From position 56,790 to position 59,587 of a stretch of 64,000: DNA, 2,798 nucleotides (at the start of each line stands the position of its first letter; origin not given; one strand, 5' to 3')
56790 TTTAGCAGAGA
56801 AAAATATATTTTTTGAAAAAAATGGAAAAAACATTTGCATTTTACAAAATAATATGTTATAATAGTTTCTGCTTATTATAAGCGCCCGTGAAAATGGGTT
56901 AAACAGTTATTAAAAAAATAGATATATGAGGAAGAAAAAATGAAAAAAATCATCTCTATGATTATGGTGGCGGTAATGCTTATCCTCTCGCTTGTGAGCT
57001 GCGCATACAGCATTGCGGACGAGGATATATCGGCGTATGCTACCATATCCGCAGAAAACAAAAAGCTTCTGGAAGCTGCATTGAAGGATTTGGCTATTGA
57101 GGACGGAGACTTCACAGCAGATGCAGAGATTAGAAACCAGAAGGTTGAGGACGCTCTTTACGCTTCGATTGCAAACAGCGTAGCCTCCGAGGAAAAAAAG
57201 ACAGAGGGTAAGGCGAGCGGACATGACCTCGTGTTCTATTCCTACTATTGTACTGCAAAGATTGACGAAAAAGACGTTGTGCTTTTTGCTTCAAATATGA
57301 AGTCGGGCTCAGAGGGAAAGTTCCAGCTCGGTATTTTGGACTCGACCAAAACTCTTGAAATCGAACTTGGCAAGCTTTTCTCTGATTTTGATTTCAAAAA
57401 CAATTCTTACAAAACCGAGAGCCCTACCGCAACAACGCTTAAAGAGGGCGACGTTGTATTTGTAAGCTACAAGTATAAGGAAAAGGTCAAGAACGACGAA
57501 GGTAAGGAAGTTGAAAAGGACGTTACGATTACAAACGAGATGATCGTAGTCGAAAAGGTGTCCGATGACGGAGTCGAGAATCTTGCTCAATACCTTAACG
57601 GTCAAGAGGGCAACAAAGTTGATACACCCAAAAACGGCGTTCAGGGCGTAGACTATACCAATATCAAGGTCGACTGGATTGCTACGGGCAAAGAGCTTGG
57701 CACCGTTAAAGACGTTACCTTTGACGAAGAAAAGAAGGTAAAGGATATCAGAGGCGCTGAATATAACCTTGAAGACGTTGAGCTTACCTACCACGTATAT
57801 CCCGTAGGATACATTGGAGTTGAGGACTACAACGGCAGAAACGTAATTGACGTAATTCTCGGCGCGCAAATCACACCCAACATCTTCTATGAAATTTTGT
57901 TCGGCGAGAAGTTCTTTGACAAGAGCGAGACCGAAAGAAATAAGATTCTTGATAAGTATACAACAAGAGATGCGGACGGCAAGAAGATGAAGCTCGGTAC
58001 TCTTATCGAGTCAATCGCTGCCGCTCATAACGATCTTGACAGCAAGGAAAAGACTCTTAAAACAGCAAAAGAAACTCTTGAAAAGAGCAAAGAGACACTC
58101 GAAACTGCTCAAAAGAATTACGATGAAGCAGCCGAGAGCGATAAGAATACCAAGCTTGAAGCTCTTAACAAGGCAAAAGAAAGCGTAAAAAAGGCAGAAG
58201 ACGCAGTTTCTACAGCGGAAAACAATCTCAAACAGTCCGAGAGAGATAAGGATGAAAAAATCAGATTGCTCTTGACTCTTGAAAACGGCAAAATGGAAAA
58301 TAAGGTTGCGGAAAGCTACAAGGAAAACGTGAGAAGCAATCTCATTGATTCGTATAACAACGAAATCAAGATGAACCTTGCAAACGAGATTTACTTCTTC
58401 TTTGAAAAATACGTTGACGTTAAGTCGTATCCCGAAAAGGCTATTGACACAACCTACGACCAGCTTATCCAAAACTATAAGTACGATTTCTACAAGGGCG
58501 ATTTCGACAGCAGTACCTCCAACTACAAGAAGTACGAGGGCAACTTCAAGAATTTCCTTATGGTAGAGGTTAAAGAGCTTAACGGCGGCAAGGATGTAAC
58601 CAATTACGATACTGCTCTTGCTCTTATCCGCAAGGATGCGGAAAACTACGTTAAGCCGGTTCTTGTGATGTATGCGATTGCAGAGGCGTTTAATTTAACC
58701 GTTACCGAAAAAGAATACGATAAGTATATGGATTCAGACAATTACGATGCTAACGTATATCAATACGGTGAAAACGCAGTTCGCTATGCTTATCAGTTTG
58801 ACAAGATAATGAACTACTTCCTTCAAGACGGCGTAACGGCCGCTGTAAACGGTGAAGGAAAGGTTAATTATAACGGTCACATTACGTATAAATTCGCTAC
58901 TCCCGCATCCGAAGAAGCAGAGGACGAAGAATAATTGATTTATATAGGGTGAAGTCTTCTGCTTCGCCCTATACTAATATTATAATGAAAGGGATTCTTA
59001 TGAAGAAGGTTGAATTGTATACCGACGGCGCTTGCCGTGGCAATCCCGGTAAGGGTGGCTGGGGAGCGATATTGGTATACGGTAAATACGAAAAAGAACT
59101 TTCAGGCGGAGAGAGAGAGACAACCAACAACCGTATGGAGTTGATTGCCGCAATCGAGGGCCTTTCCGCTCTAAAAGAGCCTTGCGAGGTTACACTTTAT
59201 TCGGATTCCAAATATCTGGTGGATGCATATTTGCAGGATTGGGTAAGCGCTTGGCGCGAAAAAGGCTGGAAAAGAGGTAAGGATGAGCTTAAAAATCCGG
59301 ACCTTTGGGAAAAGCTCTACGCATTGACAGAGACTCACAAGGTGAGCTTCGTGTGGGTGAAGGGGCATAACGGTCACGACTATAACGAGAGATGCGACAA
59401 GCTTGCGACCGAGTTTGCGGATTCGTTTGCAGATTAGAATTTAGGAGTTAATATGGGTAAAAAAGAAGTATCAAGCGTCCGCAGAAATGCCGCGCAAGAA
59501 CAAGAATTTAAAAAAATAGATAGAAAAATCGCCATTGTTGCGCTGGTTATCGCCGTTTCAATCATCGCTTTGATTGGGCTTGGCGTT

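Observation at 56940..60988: Two extracytoplasmic trigger-factor-like paralogs, one lipoprotein and one TM-anchored, flanking rnhA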

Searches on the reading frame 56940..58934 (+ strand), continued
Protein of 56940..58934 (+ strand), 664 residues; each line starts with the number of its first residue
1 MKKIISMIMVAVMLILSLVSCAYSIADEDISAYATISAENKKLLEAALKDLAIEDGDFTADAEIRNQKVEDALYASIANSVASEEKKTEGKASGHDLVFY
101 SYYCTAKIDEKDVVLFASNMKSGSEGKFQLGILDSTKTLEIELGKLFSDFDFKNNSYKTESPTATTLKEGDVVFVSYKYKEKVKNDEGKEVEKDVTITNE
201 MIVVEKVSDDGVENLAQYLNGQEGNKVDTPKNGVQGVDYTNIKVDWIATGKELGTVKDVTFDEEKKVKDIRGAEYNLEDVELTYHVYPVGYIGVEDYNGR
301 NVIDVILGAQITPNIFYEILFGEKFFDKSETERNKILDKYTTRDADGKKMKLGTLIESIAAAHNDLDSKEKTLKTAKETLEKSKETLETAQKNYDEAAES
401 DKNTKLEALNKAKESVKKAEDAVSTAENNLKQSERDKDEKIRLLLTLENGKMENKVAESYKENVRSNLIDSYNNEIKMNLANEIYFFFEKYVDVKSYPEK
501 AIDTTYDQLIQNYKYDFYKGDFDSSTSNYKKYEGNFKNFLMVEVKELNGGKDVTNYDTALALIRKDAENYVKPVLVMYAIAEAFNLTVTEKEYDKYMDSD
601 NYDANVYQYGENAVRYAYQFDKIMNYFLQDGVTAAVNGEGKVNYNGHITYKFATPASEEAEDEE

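Call 38: fold_search(model_id=the predicted structure, library=pdb)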
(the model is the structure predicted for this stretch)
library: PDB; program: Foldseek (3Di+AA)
matches with E <= 10: 454; with E <= 0.001: 0
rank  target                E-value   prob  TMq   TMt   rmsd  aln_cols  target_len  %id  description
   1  9r6b_I                1.4e-02  0.75  0.12  0.12  28.6       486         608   10  CPS secretion pathway Wza-Wzc (Conf 4) (released 2026-03-04)
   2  9r64_I                3.5e-02  0.14  0.08  0.08  39.8       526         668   11  CPS secretion pathway Wza-Wzc_C1 (Conf 0) (released 2026-03-04)
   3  3gty_X                4.3e-02  0.92  0.19  0.28  14.7       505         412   10  Promiscuous Substrate Recognition in Folding and Assembly Activities of the Trigger Factor Chaperone (released 2009-12-22)
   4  3d5k_A                4.3e-02  0.28  0.09  0.13  41.2       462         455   10  Crystal structure of the OprM channel in a non-symmetrical space group (released 2009-06-02)
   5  6zre_A                4.3e-02  0.28  0.09  0.13  40.7       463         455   11  Deciphering the role of the channel constrictions in the opening mechanism of MexAB-OprM efflux pump from Pseudomonas  (released 2021-07-28)
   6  9r68_I                6.2e-02  0.09  0.07  0.07  39.4       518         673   11  CPS secretion pathway Wza-Wzc_C1 (Conf 2) (released 2026-03-04)
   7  6zre_B                6.5e-02  0.51  0.12  0.18  39.1       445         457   12  Deciphering the role of the channel constrictions in the opening mechanism of MexAB-OprM efflux pump from Pseudomonas  (released 2021-07-28)
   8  7akz_A                1.0e-01  0.60  0.12  0.18  41.1       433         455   12  Deciphering the role of the channel constrictions in the opening mechanism of MexAB-OprM efflux pump from Pseudomonas  (released 2022-04-13)
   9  7nsu_D                1.3e-01  0.47  0.15  0.22  26.5       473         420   10  ColicinE9 intact translocation complex (released 2021-08-11)
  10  5y9o_A                1.4e-01  0.08  0.06  0.09  29.9       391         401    8  The apo structure of Legionella pneumophila WipA (released 2018-05-16)
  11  1wp1_B                1.6e-01  0.38  0.09  0.14  30.3       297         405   11  Crystal structure of the drug-discharge outer membrane protein, OprM (released 2004-11-02)
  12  1wp1_A                1.7e-01  0.57  0.12  0.17  34.5       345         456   12  Crystal structure of the drug-discharge outer membrane protein, OprM (released 2004-11-02)
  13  5n6x_A                2.2e-01  0.08  0.06  0.09  30.1       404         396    9  Crystal structure of the Legionella effector WipA (released 2017-04-19)
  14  9c4k_B                2.5e-01  0.10  0.07  0.04  41.0       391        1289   10  Yersinia entomophaga holotoxin complex in prepore conformation (released 2025-12-31)
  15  6ixv_A                3.0e-01  0.96  0.16  0.44  15.2       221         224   16  Crystal structure of SH3BP5-Rab11a (released 2019-03-20)
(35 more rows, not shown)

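Call 60: search_protein_families(library=pfam, alignment_id=A2, max_evalue=0.01)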
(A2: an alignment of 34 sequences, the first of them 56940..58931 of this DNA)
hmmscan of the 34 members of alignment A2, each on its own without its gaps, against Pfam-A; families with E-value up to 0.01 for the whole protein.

A. member 1, window:56940-58931:+ (664 aa): 1 family
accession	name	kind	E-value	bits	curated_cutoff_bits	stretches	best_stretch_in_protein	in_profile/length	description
PF04263.21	TPK_catalytic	-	0.0028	18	30.7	1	502-582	14-89/113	Thiamin pyrophosphokinase, catalytic domain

B. families by the number of members that match (of 34 scanned): 8 families
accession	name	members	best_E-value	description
PF05698.19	Trigger_C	2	7.5e-05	Bacterial trigger factor protein (TF) C-terminus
PF02601.20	Exonuc_VII_L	2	0.0047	Exonuclease VII, large subunit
PF18595.6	Nuf2_DHR10-like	2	0.0059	Nuf2, DHR10-like domain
PF12795.12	MscS_porin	2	0.0068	Mechanosensitive ion channel porin domain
PF11727.13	ISG65-75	1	0.00064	Invariant surface glycoprotein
PF04263.21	TPK_catalytic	1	0.0028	Thiamin pyrophosphokinase, catalytic domain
PF11527.13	ARL2_Bind_BART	1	0.0074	The ARF-like 2 binding protein BART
PF08202.16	MIS13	1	0.0092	Mis12-Mtw1 protein family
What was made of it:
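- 58293..58823 (+): Trigger_C-like helical chaperone module (residues 452-628). 2 of 34 members hit Pfam Trigger_C (call 60).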

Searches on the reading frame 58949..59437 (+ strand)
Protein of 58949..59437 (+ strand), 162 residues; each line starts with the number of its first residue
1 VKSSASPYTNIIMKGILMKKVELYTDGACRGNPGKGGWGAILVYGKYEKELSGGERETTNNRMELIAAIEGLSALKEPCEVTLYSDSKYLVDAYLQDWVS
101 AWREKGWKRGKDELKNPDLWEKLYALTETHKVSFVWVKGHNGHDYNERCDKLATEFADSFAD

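Call 3: search_protein_families(library=pfam, proteins=[window:58949-59437:+], max_evalue=1)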
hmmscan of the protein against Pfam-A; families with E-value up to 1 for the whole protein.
window:58949-59437:+ (162 aa): 1 family
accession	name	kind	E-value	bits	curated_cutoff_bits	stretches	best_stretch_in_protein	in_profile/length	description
PF00075.30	RNase_H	-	5.9e-45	153.3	25.8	1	19-155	2-138/141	RNase H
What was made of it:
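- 59000..59437 (+): rnhA, RNase HI. The ORF is open from GTG 58949; the probable start is ATG 59000. Pfam RNase_H E 5.9e-45 (call 3).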

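Call 4: search_protein_families(library=ncbifam, proteins=[window:58949-59437:+], max_evalue=1)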
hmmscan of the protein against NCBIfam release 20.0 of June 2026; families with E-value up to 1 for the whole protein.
window:58949-59437:+ (162 aa): 7 families
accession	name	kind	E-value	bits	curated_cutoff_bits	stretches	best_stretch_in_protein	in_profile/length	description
NF001236.0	PRK00203.1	equivalog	9e-63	210.3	160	1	18-159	2-143/151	ribonuclease HI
NF006433.0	PRK08719.1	subfamily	5.4e-18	65.2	170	1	52-157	42-145/147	ribonuclease H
NF005116.0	PRK06548.1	equivalog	5.1e-17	62.3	280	1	24-161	9-144/161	ribonuclease H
NF041306.1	RnaseHI_Halo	equivalog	4.4e-10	39.7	300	1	19-156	68-194/197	ribonuclease HI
NF005567.0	PRK07238.1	equivalog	5.7e-08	32.5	326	1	19-158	2-132/378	bifunctional RNase H/acid phosphatase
NF046109.1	RNaseH_Halikb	equivalog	0.016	15.1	320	1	24-90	84-151/211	ribonuclease H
NF010482.0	PRK13907.1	equivalog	0.037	14.1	231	1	21-66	2-47/128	ribonuclease H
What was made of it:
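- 59000..59437 (+): NF001236 scores 210 bits (cutoff 160) and aligns from residue 18 (call 4).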
